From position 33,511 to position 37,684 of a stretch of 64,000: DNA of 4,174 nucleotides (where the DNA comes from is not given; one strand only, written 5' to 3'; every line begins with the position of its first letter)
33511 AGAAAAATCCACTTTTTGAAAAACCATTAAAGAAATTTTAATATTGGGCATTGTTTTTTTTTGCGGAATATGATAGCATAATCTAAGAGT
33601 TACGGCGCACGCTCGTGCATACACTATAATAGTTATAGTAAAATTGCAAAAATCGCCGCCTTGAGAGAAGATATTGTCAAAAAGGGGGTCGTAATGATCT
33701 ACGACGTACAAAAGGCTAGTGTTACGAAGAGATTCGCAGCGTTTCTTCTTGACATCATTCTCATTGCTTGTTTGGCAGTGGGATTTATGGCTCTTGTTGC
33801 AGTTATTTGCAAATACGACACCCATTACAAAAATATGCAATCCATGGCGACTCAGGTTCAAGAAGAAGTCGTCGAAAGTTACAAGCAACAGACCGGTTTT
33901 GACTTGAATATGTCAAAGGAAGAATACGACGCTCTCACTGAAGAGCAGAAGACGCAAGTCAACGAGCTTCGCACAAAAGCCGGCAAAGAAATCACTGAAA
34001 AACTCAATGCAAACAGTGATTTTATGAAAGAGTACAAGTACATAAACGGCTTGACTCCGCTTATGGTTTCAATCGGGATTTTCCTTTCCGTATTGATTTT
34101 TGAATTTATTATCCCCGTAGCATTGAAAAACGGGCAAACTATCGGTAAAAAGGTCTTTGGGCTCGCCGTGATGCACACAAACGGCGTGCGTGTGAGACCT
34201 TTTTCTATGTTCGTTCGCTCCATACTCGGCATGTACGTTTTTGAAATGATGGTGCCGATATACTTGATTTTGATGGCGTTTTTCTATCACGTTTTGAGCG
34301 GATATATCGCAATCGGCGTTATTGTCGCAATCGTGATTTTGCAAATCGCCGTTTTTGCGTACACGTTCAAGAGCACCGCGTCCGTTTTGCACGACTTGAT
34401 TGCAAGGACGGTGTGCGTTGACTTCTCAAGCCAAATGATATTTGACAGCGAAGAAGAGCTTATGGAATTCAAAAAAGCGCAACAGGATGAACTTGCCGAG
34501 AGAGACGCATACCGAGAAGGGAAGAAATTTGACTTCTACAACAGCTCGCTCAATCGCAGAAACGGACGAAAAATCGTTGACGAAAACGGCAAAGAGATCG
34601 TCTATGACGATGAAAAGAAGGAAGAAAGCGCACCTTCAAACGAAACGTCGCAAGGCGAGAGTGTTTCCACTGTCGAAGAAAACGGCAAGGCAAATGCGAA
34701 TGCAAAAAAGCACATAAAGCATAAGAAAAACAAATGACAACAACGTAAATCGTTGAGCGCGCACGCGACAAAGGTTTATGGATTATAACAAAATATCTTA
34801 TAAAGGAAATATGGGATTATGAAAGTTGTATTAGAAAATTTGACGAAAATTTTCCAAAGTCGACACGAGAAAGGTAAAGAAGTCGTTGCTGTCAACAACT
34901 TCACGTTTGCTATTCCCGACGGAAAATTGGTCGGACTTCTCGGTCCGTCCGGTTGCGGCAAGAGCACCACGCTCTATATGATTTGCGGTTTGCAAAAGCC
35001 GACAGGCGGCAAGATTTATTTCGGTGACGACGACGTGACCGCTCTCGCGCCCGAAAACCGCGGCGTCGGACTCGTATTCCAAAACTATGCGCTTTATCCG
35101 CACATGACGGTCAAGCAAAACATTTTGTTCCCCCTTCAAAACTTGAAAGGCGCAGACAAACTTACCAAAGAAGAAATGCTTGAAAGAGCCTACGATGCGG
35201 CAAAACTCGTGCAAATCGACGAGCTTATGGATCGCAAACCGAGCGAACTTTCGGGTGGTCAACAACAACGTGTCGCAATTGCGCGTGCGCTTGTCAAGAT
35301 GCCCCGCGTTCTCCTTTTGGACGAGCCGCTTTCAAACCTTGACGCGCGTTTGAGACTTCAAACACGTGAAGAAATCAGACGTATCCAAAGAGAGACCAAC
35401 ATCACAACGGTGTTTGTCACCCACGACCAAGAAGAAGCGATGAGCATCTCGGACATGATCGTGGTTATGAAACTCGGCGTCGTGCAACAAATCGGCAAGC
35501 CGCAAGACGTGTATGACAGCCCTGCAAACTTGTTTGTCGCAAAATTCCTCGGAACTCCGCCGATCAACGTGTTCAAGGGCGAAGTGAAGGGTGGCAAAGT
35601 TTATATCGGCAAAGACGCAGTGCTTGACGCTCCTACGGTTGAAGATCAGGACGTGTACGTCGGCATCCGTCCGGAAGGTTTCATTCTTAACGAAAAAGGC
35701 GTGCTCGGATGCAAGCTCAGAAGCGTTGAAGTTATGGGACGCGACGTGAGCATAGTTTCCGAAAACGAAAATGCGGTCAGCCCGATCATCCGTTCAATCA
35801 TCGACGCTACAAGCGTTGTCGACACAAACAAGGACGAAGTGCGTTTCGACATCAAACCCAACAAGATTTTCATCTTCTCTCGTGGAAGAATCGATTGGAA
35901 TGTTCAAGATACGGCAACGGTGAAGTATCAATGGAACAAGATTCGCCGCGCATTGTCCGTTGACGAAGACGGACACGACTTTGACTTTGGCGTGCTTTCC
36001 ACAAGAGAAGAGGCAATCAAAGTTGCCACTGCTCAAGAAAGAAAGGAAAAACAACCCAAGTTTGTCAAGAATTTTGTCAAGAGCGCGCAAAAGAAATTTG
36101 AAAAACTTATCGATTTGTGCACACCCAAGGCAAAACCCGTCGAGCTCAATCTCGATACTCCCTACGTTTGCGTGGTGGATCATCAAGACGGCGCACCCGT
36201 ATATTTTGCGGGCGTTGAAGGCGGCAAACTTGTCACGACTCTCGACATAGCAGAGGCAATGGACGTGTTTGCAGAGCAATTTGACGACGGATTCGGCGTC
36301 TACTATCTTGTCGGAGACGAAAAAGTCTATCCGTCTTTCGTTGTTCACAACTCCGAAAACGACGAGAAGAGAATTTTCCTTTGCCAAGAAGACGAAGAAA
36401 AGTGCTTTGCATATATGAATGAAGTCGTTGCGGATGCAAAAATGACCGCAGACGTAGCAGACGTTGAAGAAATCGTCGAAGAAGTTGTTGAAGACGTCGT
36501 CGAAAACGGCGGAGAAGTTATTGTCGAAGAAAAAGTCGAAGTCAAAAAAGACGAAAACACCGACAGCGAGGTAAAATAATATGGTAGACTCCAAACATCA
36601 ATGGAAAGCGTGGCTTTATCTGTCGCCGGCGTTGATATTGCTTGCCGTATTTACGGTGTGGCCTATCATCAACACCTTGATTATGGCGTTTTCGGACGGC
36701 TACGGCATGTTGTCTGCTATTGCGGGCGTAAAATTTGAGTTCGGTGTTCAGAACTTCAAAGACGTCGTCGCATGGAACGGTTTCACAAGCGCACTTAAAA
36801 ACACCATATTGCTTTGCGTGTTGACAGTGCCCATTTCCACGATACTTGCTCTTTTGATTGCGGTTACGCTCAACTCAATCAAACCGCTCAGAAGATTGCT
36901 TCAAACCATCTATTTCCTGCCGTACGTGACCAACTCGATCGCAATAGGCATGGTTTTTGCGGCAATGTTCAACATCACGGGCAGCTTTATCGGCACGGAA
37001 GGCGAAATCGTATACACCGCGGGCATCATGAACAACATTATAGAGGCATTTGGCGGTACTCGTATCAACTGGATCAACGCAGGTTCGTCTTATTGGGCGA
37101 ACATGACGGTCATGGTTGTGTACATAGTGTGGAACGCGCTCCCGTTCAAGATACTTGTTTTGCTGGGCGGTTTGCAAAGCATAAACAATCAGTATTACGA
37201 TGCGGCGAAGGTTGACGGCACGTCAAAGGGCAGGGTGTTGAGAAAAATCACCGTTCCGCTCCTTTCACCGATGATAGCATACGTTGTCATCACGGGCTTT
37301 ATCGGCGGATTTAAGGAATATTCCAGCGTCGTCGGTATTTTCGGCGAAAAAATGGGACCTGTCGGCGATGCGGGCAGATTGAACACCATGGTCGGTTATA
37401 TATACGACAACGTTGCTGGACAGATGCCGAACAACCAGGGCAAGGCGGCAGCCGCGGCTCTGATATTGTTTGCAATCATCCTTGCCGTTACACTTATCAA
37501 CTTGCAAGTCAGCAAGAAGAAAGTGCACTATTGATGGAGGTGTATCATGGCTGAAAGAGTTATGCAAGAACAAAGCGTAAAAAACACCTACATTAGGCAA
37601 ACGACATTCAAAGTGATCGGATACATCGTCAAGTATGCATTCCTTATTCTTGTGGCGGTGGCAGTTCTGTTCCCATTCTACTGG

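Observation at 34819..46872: Candidate extracellular nucleic-acid capture, degradation and uptake locus: ABC importer, SNase lipoprotein, giant multi-OB lipoprotein, facing two NrnA paralogs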

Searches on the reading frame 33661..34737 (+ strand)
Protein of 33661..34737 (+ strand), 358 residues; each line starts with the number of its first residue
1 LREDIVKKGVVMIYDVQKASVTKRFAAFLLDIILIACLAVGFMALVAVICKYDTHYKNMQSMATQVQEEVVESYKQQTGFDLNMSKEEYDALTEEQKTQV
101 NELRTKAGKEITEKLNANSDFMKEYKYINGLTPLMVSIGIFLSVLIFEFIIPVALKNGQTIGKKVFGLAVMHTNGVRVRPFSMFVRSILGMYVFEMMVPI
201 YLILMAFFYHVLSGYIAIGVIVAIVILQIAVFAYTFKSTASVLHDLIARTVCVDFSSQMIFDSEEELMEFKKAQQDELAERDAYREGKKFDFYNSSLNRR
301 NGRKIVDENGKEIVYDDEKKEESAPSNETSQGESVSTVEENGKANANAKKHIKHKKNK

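Call 4: search_protein_families(library=pfam, proteins=[window:33661-34737:+], max_evalue=0.01)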
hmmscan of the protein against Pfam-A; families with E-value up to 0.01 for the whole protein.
window:33661-34737:+ (358 aa): 2 families
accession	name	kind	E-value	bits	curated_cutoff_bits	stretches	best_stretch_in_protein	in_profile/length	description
PF06271.18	RDD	-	2.3e-10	41.4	24.1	1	19-248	2-136/137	RDD family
PF16515.11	HIP1_clath_bdg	-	0.009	16.8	28.8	1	59-112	14-66/99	Clathrin-binding domain of Huntingtin-interacting protein 1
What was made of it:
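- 33694..34737 (+): RDD-family membrane protein, first gene of the conserved unit. Its function is unknown. PF06271, 2.3e-10 (call 4).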

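Call 5: search_protein_families(library=ncbifam, proteins=[window:33661-34737:+], max_evalue=0.01)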
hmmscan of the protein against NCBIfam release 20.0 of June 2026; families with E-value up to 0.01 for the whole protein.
window:33661-34737:+ (358 aa): 0 families

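Call 89: search_protein_families(library=padloc, proteins=[window:33694-34737:+], max_evalue=0.001)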
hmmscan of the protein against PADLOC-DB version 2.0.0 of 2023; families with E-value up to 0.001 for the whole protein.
window:33694-34737:+ (347 aa): 0 families

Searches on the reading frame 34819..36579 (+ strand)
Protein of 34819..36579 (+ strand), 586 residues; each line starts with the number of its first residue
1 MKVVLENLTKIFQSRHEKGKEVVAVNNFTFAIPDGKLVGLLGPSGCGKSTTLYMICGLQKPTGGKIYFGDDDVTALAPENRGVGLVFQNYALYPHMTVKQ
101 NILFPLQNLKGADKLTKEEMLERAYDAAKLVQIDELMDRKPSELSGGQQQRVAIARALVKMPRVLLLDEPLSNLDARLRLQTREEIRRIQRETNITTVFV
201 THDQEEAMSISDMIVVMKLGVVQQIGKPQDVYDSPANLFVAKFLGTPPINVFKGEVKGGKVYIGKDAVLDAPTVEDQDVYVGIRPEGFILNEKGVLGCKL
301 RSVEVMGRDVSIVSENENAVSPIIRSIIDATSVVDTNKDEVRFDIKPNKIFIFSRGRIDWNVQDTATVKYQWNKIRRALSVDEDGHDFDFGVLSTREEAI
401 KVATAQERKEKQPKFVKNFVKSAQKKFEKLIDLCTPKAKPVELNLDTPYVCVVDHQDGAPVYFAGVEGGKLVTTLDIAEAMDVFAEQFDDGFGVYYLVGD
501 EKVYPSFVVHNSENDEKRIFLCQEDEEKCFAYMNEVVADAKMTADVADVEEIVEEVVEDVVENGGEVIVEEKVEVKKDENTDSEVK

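Call 4: search_protein_families(library=pfam, proteins=[window:34819-36579:+], max_evalue=0.01)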
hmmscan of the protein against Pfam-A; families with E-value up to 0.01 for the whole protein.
window:34819-36579:+ (586 aa): 4 families
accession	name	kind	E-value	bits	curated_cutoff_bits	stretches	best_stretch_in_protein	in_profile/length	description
PF00005.33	ABC_tran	-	1.4e-36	126.5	25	1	25-171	1-136/137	ABC transporter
PF17850.7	CysA_C_terminal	-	2.2e-06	28.6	29.7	1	250-286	1-39/43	CysA C-terminal regulatory domain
PF17912.7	OB_MalK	-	7.8e-05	23.9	27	1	245-286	1-51/53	MalK OB fold domain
PF13304.12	AAA_21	-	0.0011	19.6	27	0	141-205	235-301/304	AAA domain, putative AbiEii toxin, Type IV TA system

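Call 5: search_protein_families(library=ncbifam, proteins=[window:34819-36579:+], max_evalue=0.01)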
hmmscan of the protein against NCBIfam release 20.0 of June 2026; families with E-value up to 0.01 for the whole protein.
window:34819-36579:+ (586 aa): 187 families (the best 25 are shown)
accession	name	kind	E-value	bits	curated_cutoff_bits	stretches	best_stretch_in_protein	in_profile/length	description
NF008653.0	PRK11650.1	subfamily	1.5e-101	340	432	1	3-355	4-349/357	sn-glycerol-3-phosphate ABC transporter ATP-binding protein UgpC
NF040933.2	ABC_arch_GlcV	equivalog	1.9e-98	329.7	450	1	1-352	1-356/357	glucose ABC transporter ATP-binding protein GlcV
TIGR03265.1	PhnT2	equivalog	1.4e-91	307.4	457.7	1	20-333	15-329/353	putative 2-aminoethylphosphonate ABC transporter ATP-binding protein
NF006987.0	PRK09452.1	equivalog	1.9e-90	303.3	482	1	19-257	29-259/378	spermidine/putrescine ABC transporter ATP-binding protein PotA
NF008513.0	PRK11432.1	equivalog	3.2e-87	292.7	496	1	3-354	7-348/351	ferric ABC transporter ATP-binding protein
TIGR01187.1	potA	subfamily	8.2e-87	291.3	355.6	1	40-292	1-256/325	polyamine ABC transporter ATP-binding protein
NF043075.1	MMSYN1_0197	equivalog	3.5e-84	282.7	550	1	21-353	14-339/341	spermidine/putrescine ABC transporter ATP-binding protein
NF008233.0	PRK11000.1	equivalog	3.4e-82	276.2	568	1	20-354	14-354/369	maltose/maltodextrin ABC transporter ATP-binding protein MalK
TIGR00968.1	3a0106s01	subfamily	1.3e-77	260.6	342.75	1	21-246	12-233/237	sulfate ABC transporter ATP-binding protein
NF008105.0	PRK10851.1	equivalog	8.3e-77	258.3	502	1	5-301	5-293/362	sulfate/thiosulfate ABC transporter ATP-binding protein CysA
NF040840.2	tungstate_WtpC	equivalog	9.4e-75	252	440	1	24-299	15-287/347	tungstate ABC transporter ATP-binding protein WtpC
TIGR03258.1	PhnT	equivalog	3e-74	250.2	499.15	1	23-316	22-323/359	2-aminoethylphosphonate ABC transport system ATP-binding subunit PhnT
NF008621.0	PRK11607.1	equivalog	2.3e-68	230.7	613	1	6-290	23-304/377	putrescine ABC transporter ATP-binding subunit PotG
TIGR01186.1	proV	subfamily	3.5e-63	213.9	326.6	1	22-246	6-232/363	betaine/proline/choline family ABC transporter ATP-binding protein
NF040729.1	ABC_ATP_SaoA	equivalog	3.5e-52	177.3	360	1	3-218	2-207/248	ABC transporter ATP-binding protein SaoA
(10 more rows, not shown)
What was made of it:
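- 34819..36579 (+): ABC ATPase (MalK/UgpC type) with a lineage-specific 230-aa C-terminal extension (35884-36579, acidic tail). Best NCBIfam match is UgpC at 340 bits, below the 432 cut-off (calls 4, 5).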

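Call 78: list_cluster_members(proteins=[window:34819-36576:+, window:36581-37531:+, window:38543-39931:+, window:44936-45925:-])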
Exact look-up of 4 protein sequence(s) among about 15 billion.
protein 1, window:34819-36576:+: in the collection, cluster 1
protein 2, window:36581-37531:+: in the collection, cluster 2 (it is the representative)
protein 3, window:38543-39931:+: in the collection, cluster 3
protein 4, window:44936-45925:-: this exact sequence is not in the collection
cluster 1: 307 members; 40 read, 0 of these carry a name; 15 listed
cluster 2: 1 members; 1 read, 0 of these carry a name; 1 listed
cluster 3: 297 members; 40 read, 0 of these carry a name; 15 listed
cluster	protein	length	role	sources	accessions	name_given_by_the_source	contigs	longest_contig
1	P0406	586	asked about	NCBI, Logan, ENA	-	-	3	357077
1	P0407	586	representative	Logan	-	-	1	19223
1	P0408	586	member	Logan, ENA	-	-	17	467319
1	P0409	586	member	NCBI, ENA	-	-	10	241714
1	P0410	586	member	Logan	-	-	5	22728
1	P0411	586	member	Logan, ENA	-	-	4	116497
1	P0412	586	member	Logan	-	-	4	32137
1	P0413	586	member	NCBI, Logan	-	-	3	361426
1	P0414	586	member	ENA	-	-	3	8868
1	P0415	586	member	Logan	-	-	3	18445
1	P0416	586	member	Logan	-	-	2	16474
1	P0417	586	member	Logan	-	-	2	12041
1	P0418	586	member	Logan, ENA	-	-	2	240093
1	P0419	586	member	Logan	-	-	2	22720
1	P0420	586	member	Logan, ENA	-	-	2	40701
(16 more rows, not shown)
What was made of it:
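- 34819..36579 (+): The 586-aa form is fixed in a 307-member cluster (call 78).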

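Call 89: search_protein_families(library=padloc, proteins=[window:34819-36579:+], max_evalue=0.001)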
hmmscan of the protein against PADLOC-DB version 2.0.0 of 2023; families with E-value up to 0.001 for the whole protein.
window:34819-36579:+ (586 aa): 3 families
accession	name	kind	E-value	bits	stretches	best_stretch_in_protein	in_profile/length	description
PDLC04135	mad3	-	1.3e-27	95.3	2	138-223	258-346/374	mads_3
PDLC04140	mad8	-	1.2e-09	36.1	1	18-206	11-236/314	mads_8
PDLC02980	AriA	-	0.00084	17.4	0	141-203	235-299/304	-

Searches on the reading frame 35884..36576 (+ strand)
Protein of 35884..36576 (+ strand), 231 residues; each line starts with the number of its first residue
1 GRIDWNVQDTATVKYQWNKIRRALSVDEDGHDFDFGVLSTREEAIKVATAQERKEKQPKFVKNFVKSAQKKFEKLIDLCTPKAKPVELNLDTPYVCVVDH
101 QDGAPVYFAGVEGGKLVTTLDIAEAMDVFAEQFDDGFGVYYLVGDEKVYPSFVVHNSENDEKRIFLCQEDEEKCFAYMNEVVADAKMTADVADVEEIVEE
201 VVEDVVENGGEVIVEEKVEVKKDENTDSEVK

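Call 60: search_protein_families(library=pfam, proteins=[window:35884-36576:+], max_evalue=1)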
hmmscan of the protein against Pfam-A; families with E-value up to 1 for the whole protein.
seq(231 aa): 2 families
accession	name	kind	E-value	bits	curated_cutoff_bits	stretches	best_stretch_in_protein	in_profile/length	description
PF09745.14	NSRP1_N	-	0.025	15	25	1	20-71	5-58/121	Nuclear speckle splicing regulatory protein 1, N-terminal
PF13669.12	Glyoxalase_4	-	0.13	13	27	1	119-220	7-101/109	Glyoxalase/Bleomycin resistance protein/Dioxygenase superfamily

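Call 77: find_homologous_proteins(query=window:35884-36576:+, max_evalue=0.001)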
Query window:35884-36576:+ (231 aa): 1 proteins with E <= 0.001 among 377 candidates.
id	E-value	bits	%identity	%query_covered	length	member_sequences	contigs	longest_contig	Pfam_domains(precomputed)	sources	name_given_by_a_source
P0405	1.3e-7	50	96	11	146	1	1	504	-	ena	-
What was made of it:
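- Tried and rejected: The homology search returned one irrelevant fragment (call 77), although the 586-aa protein is in the collection (call 78).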

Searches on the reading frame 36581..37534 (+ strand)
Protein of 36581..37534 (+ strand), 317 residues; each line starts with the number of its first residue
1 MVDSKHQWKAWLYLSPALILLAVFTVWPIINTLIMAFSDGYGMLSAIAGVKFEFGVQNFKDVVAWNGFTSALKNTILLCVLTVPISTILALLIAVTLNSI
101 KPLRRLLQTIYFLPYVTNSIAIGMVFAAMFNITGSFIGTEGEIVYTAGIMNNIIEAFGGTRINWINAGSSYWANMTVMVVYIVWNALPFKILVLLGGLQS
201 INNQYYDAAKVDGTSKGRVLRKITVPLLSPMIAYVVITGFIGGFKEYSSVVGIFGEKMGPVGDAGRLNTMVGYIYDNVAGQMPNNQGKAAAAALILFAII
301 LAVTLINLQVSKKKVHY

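Call 4: search_protein_families(library=pfam, proteins=[window:36581-37534:+], max_evalue=0.01)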
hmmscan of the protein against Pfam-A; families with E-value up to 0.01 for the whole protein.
window:36581-37534:+ (317 aa): 1 family
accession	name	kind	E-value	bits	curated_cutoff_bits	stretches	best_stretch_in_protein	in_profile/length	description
PF00528.27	BPD_transp_1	-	1.6e-18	67.5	26.4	1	87-312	2-180/184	Binding-protein-dependent transport system inner membrane component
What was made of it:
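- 36581..37534 (+): CUT1-type permease A (UgpA/MalF-like). BPD_transp_1, 1.6e-18 (call 4).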

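Call 5: search_protein_families(library=ncbifam, proteins=[window:36581-37534:+], max_evalue=0.01)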
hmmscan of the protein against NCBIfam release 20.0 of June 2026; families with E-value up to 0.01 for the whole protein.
window:36581-37534:+ (317 aa): 19 families
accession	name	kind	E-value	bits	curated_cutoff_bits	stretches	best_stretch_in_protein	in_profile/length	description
NF008232.0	PRK10999.1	equivalog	1.4e-18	67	392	1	49-315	260-519/520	maltose ABC transporter permease MalF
NF007852.0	PRK10561.1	equivalog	7.8e-18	65.3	335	1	6-317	10-294/295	sn-glycerol-3-phosphate ABC transporter permease UgpA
NF040931.1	ABC_arch_GlcT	equivalog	1.2e-10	41.5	360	1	20-303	7-263/278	glucose ABC transporter permease GlcT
TIGR01581.1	Mo_ABC_porter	hypoth_equivalog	4.9e-10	39.3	210.3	1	164-258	91-186/225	ABC transporter permease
TIGR02141.1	modB_ABC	equivalog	1.3e-09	38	182.6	1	177-307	82-202/208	molybdate ABC transporter permease subunit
TIGR00969.1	3a0106s02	subfamily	4.3e-09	36.2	240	1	46-303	37-264/272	sulfate ABC transporter permease subunit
TIGR03262.1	PhnU2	equivalog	1e-08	34.3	593.25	1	14-313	7-259/546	putative 2-aminoethylphosphonate ABC transporter permease subunit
TIGR02140.1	permease_CysW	equivalog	5e-08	32.7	329.1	1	47-310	24-254/261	sulfate ABC transporter permease subunit CysW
NF011624.0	PRK15050.1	equivalog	1.3e-06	27.8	247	1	4-303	18-278/297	2-aminoethylphosphonate ABC transporter permease subunit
NF008208.0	PRK10971.1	equivalog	1.5e-06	27.9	415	1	53-256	41-221/277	sulfate/thiosulfate ABC transporter permease CysT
NF008231.0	PRK10998.1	equivalog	2.7e-05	23.9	261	1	176-248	161-231/296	maltose ABC transporter permease MalG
NF007047.0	PRK09500.1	equivalog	2.8e-05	23.9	326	1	177-237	131-190/257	spermidine/putrescine ABC transporter permease PotC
TIGR02139.1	permease_CysT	equivalog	3.2e-05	23.7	246.1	1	53-256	33-213/265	sulfate ABC transporter permease subunit CysT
NF040932.1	ABC_arch_GlcU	equivalog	6.5e-05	22.7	340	1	178-247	137-205/272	glucose ABC transporter permease GlcU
NF008620.0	PRK11602.1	equivalog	6.8e-05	22.2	442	0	4-301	13-265/291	sulfate/thiosulfate ABC transporter permease CysW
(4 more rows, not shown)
